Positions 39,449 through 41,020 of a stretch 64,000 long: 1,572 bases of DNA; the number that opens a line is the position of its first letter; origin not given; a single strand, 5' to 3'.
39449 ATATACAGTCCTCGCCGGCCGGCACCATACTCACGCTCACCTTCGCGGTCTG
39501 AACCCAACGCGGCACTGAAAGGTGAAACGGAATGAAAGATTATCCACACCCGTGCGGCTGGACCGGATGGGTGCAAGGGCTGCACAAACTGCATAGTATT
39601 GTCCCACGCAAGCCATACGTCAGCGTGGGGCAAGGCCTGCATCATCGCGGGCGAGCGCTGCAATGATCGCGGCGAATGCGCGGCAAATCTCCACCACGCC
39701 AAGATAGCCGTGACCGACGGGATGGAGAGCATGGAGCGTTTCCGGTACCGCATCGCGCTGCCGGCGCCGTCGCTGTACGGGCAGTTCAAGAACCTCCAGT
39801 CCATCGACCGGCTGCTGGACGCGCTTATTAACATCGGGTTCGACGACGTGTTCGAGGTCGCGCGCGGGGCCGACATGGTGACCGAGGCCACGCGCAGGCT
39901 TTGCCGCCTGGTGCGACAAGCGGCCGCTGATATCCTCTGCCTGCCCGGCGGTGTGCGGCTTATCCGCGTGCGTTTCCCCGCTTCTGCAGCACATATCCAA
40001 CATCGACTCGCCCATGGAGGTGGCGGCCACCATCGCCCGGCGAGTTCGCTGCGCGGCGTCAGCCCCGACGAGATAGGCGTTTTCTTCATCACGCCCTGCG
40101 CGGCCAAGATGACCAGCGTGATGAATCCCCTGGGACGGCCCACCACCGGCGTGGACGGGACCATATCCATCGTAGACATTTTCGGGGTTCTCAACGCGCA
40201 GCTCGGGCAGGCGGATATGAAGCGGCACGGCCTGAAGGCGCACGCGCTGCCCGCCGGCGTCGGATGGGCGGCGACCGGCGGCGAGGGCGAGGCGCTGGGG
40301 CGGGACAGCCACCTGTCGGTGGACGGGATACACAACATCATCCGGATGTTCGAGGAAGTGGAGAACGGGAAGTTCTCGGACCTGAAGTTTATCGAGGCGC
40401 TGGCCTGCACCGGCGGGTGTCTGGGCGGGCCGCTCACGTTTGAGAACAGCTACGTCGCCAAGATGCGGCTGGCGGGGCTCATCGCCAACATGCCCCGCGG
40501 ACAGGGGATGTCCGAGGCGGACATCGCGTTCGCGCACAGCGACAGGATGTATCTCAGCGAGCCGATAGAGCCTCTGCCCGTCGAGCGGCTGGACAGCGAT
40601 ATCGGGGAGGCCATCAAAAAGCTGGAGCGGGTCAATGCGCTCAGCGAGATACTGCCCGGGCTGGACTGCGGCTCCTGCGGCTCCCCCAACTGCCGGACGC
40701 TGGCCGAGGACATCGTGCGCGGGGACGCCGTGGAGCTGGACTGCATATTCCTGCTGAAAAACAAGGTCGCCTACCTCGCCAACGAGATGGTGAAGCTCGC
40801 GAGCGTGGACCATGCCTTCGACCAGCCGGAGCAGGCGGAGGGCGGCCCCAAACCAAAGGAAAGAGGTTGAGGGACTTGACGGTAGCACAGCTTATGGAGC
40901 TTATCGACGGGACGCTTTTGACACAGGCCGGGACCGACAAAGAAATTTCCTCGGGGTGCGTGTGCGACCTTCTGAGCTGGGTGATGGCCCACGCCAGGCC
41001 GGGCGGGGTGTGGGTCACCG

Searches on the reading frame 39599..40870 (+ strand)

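Call 50: search_protein_families(library=pfam, proteins=[window:39599-40870:+])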
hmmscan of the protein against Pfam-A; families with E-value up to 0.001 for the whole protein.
window:39599-40870:+ (423 aa): 2 families
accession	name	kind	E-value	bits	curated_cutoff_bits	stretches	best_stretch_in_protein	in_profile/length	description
PF02906.19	Fe_hyd_lg_C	-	6.3e-18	65.7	22.1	1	52-278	4-245/245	Iron only hydrogenase large subunit, C-terminal domain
PF04060.18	FeS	-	2e-11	43.8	23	1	352-384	1-33/33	Putative Fe-S cluster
